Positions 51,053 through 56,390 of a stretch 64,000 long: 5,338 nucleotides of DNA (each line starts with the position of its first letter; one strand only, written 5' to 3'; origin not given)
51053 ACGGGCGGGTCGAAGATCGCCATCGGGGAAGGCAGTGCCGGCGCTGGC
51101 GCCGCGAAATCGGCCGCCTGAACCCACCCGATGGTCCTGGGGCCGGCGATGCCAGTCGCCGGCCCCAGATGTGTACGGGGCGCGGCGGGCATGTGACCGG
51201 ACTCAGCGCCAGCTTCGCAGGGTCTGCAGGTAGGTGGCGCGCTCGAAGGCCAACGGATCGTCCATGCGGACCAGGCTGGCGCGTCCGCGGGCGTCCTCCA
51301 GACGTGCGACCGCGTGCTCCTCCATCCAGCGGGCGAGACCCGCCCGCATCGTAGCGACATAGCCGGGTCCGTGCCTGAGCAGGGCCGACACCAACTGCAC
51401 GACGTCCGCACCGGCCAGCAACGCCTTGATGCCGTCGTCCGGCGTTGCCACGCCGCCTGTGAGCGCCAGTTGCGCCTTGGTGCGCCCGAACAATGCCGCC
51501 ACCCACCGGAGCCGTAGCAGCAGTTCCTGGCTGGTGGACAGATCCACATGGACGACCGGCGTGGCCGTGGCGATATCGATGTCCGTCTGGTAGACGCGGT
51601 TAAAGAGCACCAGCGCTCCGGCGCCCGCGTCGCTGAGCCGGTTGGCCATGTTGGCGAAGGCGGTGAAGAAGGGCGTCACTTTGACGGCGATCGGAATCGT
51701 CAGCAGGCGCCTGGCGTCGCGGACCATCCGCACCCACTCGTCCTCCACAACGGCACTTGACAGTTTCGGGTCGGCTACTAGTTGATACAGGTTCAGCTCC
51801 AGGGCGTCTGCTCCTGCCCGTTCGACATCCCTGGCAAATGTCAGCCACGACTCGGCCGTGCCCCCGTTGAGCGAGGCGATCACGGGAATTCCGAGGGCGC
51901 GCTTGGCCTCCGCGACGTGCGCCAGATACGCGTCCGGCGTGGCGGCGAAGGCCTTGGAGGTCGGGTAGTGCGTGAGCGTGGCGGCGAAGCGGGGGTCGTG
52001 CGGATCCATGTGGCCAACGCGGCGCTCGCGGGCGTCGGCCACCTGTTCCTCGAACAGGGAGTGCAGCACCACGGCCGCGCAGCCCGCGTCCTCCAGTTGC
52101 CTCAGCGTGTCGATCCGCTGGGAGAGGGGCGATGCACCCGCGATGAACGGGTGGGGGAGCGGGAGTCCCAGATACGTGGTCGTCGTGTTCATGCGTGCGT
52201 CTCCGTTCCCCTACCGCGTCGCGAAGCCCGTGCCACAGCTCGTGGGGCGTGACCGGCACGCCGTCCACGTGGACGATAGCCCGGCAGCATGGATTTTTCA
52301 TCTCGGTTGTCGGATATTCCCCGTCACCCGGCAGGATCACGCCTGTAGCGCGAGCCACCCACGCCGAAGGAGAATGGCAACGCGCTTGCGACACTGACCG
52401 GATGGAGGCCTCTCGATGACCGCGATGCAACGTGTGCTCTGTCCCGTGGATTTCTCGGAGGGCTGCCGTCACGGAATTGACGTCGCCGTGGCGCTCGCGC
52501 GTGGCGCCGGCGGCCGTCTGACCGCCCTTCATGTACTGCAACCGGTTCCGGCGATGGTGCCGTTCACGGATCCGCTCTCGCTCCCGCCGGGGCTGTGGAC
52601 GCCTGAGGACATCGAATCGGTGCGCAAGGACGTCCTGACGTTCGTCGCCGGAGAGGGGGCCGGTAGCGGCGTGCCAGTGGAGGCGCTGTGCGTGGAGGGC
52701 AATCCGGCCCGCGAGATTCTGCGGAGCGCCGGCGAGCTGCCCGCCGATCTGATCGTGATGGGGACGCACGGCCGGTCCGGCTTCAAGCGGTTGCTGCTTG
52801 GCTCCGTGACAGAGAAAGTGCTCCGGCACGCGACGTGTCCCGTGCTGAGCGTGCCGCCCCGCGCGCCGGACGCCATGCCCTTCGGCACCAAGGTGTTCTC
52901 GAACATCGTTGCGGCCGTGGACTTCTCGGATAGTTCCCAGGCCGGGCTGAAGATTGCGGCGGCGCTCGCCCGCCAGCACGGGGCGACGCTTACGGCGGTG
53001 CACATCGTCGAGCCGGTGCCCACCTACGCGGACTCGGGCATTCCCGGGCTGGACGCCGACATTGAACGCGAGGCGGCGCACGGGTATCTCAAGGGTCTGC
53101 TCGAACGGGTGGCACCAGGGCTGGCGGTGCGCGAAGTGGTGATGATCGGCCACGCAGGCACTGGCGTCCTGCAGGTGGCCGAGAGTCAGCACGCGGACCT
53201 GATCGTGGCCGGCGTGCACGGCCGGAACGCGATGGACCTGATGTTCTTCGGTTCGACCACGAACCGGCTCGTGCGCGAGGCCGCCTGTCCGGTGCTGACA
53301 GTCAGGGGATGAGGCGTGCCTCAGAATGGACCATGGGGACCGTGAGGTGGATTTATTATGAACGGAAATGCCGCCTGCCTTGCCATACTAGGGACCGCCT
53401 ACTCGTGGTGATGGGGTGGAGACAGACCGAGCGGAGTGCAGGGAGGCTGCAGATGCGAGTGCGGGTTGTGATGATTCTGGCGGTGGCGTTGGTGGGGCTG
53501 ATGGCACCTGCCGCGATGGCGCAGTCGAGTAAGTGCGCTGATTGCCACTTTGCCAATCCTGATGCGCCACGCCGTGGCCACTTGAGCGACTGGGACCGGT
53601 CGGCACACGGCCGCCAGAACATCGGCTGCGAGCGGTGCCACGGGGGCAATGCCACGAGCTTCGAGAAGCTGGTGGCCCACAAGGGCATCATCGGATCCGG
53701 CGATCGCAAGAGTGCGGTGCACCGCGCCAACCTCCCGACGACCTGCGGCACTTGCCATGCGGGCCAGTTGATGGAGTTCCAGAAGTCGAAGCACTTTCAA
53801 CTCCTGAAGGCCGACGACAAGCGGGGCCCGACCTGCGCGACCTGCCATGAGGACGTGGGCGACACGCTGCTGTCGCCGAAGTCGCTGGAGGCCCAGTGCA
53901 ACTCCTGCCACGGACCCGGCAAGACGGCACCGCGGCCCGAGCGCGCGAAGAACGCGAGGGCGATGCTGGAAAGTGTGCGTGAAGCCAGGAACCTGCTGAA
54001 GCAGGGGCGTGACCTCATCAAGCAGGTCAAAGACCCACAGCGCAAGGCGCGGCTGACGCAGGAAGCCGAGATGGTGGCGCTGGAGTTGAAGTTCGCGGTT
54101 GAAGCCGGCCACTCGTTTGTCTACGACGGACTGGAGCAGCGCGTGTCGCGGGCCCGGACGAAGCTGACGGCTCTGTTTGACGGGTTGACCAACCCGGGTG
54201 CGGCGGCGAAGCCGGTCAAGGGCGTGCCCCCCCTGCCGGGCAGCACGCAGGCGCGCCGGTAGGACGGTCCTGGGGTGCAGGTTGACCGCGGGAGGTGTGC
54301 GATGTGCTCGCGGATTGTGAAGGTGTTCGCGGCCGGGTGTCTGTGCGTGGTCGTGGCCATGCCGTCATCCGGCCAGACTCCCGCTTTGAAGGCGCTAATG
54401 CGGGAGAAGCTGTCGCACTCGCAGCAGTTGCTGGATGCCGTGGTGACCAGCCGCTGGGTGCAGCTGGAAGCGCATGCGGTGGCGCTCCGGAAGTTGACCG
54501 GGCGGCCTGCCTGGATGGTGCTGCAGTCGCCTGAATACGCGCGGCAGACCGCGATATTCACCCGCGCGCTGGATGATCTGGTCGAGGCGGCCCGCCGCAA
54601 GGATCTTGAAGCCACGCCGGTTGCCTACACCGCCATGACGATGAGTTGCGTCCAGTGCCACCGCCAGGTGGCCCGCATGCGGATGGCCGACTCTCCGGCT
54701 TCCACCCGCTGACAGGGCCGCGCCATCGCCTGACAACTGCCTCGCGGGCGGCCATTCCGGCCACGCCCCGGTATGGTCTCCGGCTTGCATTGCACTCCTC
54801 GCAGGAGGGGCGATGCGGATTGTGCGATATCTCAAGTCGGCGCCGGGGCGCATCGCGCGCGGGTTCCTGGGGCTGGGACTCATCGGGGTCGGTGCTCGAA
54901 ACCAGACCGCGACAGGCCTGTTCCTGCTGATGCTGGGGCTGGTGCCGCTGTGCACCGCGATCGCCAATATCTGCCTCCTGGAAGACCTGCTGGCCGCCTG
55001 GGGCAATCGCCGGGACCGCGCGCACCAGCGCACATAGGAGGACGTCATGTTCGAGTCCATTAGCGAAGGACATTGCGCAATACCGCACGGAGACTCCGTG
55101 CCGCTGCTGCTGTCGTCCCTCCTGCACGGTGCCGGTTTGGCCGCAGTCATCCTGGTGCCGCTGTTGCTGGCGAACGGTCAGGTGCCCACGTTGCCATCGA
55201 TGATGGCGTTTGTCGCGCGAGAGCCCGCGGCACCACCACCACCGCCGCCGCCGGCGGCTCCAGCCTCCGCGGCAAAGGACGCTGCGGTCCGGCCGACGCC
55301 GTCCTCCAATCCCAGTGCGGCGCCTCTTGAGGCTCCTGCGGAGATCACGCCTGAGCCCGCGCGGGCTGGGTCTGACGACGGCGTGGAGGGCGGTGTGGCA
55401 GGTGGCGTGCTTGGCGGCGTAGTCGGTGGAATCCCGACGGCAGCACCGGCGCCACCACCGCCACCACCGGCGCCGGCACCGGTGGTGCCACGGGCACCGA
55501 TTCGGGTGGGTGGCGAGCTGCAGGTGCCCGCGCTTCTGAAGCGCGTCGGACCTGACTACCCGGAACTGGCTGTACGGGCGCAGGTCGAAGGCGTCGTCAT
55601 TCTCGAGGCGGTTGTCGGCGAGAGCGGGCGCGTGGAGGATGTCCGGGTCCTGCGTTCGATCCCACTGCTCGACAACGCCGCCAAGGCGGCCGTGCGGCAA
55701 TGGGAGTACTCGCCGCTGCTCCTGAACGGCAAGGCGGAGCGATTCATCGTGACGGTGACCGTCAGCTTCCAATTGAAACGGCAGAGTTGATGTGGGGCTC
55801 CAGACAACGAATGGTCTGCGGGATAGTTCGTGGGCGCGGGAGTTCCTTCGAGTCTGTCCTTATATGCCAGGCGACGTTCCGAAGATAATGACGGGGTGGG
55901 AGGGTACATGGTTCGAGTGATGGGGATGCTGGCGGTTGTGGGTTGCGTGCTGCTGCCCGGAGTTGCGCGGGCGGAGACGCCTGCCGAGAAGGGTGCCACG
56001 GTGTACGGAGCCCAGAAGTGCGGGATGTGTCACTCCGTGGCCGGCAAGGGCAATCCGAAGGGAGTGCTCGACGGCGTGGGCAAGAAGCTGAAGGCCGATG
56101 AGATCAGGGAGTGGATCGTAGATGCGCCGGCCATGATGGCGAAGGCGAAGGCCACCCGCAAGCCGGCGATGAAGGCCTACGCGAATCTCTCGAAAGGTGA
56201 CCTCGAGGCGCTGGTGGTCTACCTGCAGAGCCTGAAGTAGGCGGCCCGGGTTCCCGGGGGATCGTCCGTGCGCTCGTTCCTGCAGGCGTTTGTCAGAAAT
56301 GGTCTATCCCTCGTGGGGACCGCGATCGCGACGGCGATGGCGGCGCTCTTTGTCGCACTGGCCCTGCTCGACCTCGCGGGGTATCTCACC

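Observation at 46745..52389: Compact sigma-54 regulon: five -24/-12 promoter matches around one PAS kinase / NtrC-type activator pair, including the head of the cytochrome cluster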

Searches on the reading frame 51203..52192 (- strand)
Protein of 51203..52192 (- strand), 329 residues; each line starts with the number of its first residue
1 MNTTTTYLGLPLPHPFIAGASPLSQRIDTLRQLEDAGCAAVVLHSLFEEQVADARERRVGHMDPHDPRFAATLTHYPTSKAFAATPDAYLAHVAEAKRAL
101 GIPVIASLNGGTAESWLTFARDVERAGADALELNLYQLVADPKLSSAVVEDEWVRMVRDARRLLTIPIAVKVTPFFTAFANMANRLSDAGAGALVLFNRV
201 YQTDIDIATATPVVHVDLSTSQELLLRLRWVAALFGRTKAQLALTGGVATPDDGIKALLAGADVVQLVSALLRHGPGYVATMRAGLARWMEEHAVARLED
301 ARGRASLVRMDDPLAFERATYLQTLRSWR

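Call 9: search_protein_families(library=pfam, proteins=[window:51203-52192:-])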
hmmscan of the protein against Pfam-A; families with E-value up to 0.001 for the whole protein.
window:51203-52192:- (329 aa): 1 family
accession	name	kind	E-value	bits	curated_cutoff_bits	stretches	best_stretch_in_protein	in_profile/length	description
PF01180.27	DHO_dh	-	5.4e-10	39.4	27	1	89-289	79-290/291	Dihydroorotate dehydrogenase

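Call 27: search_protein_families(library=ncbifam, proteins=[window:51203-52192:-], max_evalue=0.01)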
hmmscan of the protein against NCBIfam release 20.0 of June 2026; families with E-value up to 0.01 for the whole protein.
window:51203-52192:- (329 aa): 16 families
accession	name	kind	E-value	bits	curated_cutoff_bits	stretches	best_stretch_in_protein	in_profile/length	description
NF005741.0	PRK07565.1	subfamily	9.1e-115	383.3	303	1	2-327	3-328/335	dihydroorotate dehydrogenase-like protein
NF006183.0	PRK08318.1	equivalog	6e-25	87.9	335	1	4-306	5-320/422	NAD-dependent dihydropyrimidine dehydrogenase subunit PreA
NF005574.0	PRK07259.1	equivalog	2.2e-22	79.4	269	1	87-305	80-302/304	dihydroorotate dehydrogenase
NF041011.1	dihydoor_dh_Arch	equivalog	2.4e-21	76.1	330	1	93-305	78-287/289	dihydroorotate dehydrogenase PyrD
TIGR01037.2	pyrD_sub1_fam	subfamily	1.3e-17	63.9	270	1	85-305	74-299/300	dihydroorotate dehydrogenase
NF002702.0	PRK02506.1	equivalog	1.2e-11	44.3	301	1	239-305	243-309/313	dihydroorotate oxidase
NF003645.0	PRK05286.1-2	equivalog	1e-09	37.7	366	1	164-305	209-354/359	quinone-dependent dihydroorotate dehydrogenase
NF003651.0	PRK05286.2-4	equivalog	2.7e-08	32.8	448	1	236-303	304-373/377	quinone-dependent dihydroorotate dehydrogenase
NF003647.0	PRK05286.1-5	equivalog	6.4e-08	31.8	619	1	164-301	210-349/354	quinone-dependent dihydroorotate dehydrogenase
NF003648.0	PRK05286.2-1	equivalog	2.5e-07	29.9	433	1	239-305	287-355/360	quinone-dependent dihydroorotate dehydrogenase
NF003652.0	PRK05286.2-5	equivalog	5e-07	29.2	267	1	231-296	283-350/353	quinone-dependent dihydroorotate dehydrogenase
TIGR01036.1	pyrD_sub2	equivalog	3.2e-05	22.9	200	1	162-304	207-353/356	dihydroorotate dehydrogenase (quinone)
NF003650.0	PRK05286.2-3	equivalog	7.2e-05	21.9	477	1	242-304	325-387/393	quinone-dependent dihydroorotate dehydrogenase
NF003649.0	PRK05286.2-2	equivalog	0.00081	18.5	505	1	159-303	202-347/351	quinone-dependent dihydroorotate dehydrogenase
NF003646.0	PRK05286.1-4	equivalog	0.0011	17.8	457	1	165-287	211-337/341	quinone-dependent dihydroorotate dehydrogenase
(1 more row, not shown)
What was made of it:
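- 51203..52192 (-): Gene for a dihydroorotate-dehydrogenase-like flavoprotein. NCBIfam NF005741, 383 bits, above the 303 cut-off (call 27).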

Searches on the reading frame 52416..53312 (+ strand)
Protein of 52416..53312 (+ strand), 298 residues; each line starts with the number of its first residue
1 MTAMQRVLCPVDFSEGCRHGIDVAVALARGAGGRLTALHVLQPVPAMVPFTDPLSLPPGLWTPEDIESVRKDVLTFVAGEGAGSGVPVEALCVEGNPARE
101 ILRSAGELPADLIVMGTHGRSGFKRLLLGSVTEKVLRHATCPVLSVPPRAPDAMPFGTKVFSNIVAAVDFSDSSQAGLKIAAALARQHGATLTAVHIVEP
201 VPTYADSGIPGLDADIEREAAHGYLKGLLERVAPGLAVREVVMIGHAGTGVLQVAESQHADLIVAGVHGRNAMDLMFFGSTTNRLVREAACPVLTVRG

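Call 9: search_protein_families(library=pfam, proteins=[window:52416-53312:+])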
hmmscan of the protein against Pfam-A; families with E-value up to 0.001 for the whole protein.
window:52416-53312:+ (298 aa): 1 family
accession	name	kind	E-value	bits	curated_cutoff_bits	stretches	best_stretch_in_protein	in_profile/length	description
PF00582.32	Usp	-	5.7e-67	225.1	24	2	4-147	1-141/141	Universal stress protein family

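Call 27: search_protein_families(library=ncbifam, proteins=[window:52416-53312:+], max_evalue=0.01)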
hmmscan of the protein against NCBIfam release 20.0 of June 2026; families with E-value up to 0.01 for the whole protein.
window:52416-53312:+ (298 aa): 4 families
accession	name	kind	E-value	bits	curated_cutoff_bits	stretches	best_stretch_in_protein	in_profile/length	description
NF011581.0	PRK15005.1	equivalog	1.8e-16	60.6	166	2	87-146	85-143/144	universal stress protein UspF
NF008380.0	PRK11175.1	equivalog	7.5e-15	54.7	227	2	93-149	246-302/313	universal stress protein UspE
NF012000.0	PRK15456.1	equivalog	2.3e-08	34.2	189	1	104-146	100-141/142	universal stress protein UspG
NF007512.0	PRK10116.1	equivalog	4.8e-08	33.2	167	1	161-275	3-118/142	universal stress protein UspC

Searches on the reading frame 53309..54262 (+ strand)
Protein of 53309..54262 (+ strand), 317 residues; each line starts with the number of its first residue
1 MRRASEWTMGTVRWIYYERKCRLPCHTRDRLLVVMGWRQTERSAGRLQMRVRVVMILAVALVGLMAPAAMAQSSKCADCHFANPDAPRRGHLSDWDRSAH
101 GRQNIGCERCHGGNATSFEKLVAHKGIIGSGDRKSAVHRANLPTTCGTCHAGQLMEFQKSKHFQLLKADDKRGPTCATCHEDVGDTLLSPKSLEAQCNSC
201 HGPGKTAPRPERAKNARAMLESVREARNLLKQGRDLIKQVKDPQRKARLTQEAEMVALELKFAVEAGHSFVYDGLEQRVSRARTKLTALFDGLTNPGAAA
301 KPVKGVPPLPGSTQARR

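Call 9: search_protein_families(library=pfam, proteins=[window:53309-54262:+])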
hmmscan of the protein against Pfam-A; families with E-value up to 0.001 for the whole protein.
window:53309-54262:+ (317 aa): 4 families
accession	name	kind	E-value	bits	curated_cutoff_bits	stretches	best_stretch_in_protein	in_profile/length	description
PF13435.11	Cytochrome_C554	-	9.9e-09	36.5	20.8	1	67-112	42-84/84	Cytochrome c554 and c-prime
PF14522.11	Cytochrome_C7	-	1.9e-07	31.3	24.8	1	137-201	7-66/67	Cytochrome c7 and related cytochrome c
PF22113.1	Mtrc-MtrF_II-IV_dom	-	1.5e-05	25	30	0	103-182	80-165/176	Outer membrane cytochrome MtrC/MtrF-like, domains II/IV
PF03264.19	Cytochrom_NNT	-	0.00022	21.4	24.1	0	138-186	120-170/174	NapC/NirT cytochrome c family, N-terminal region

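Call 27: search_protein_families(library=ncbifam, proteins=[window:53309-54262:+], max_evalue=0.01)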
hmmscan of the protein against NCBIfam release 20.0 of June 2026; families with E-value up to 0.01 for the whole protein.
window:53309-54262:+ (317 aa): 12 families
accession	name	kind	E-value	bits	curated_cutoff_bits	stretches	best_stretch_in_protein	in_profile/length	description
NF041198.1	UshA_like_PCGU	equivalog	6.5e-09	34.9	275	2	145-214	410-492/519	UshA-like (seleno)protein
TIGR03508.1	decahem_SO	subfamily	1.3e-08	34.6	192.2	1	69-120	66-110/258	DmsE family decaheme c-type cytochrome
NF041028.1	decahem_GSU2203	exception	3.7e-08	32.9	325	1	66-202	29-156/317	GSU2203 family decaheme c-type cytochrome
TIGR03153.1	cytochr_NrfH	equivalog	4.4e-08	33.3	134.2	1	52-123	6-70/138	cytochrome c nitrite reductase small subunit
NF040943.1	cytoc3_ExtM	equivalog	6.9e-08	31.2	800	1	56-159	4-88/599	selenite/tellurite reduction operon c-type cytochrome ExtM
TIGR03507.1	decahem_SO1788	subfamily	3.8e-05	22.3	209.3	1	125-215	223-309/672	OmcA/MtrC family decaheme c-type cytochrome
NF047727.1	4hemeCytCCctA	equivalog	0.00017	21.7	180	1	54-151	7-105/109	tetraheme c-type cytochrome CctA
NF040971.1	cytc_ExtS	equivalog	0.00082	18.7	100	1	49-130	1-65/262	selenite/tellurite reduction operon c-type cytochrome lipoprotein ExtS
TIGR04315.1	octaheme_Shew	subfamily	0.0019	17.3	375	0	144-201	21-79/440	tetrathionate reductase family octaheme c-type cytochrome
NF008689.0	PRK11712.1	equivalog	0.0044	15.5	594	1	221-286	88-156/489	ribonuclease G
TIGR04257.1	nanowire_3heme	domain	0.0063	16.7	40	1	136-201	18-74/75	c(7)-type cytochrome triheme domain-containing protein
TIGR03146.1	cyt_nit_nrfB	equivalog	0.0082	16.4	166.6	0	143-185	11-52/145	cytochrome c nitrite reductase pentaheme subunit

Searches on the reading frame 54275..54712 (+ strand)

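Call 8: search_protein_families(library=pfam, proteins=[window:54275-54712:+])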
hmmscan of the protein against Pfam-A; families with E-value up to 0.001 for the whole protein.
window:54275-54712:+ (145 aa): 1 family
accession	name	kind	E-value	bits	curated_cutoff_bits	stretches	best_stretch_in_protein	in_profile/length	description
PF01322.25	Cytochrom_C_2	-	0.00054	21.3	26.5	1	87-131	75-119/121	Cytochrome C'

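Call 27: search_protein_families(library=ncbifam, proteins=[window:54275-54712:+], max_evalue=0.01)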
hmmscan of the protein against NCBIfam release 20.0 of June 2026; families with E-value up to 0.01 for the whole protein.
window:54275-54712:+ (145 aa): 0 families

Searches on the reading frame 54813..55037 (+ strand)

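Call 50: search_protein_families(library=pfam, proteins=[window:54813-55037:+], max_evalue=0.01)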
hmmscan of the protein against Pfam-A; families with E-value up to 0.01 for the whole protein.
window:54813-55037:+ (74 aa): 1 family
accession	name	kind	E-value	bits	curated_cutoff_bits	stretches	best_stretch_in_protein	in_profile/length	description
PF11127.14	YgaP-like_TM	-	1.8e-07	31.6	25.3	1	13-60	10-58/66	Inner membrane protein YgaP-like, transmembrane domain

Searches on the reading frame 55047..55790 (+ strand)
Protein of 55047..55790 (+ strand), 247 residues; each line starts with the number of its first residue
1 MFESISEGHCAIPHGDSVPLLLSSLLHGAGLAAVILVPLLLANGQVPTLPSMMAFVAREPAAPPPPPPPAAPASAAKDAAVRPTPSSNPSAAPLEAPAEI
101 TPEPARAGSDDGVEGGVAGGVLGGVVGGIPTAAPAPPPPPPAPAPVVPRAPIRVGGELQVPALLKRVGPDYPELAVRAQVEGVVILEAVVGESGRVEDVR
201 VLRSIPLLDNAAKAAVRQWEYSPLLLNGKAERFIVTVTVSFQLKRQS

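Call 8: search_protein_families(library=pfam, proteins=[window:55047-55790:+])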
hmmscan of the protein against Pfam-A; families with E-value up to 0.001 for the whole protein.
window:55047-55790:+ (247 aa): 1 family
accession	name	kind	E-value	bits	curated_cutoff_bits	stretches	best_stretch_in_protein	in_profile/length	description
PF03544.19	TonB_C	-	2.7e-19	69.8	24.6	1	169-243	3-79/79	Gram-negative bacterial TonB protein C-terminal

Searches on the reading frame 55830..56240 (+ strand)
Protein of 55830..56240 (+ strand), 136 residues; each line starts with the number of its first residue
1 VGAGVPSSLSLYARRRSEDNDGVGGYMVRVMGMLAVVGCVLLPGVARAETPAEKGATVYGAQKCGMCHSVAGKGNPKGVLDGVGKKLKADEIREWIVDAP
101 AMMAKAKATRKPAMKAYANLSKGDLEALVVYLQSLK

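Call 8: search_protein_families(library=pfam, proteins=[window:55830-56240:+])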
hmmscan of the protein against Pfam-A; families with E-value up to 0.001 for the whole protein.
window:55830-56240:+ (136 aa): 2 families
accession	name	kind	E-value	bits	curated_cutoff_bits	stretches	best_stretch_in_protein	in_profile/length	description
PF00034.26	Cytochrom_C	-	3e-10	41.7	21.3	1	52-136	1-90/90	Cytochrome c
PF13442.11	Cytochrome_CBB3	-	4.2e-07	30.6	27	1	52-132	3-68/68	Cytochrome C oxidase, cbb3-type, subunit III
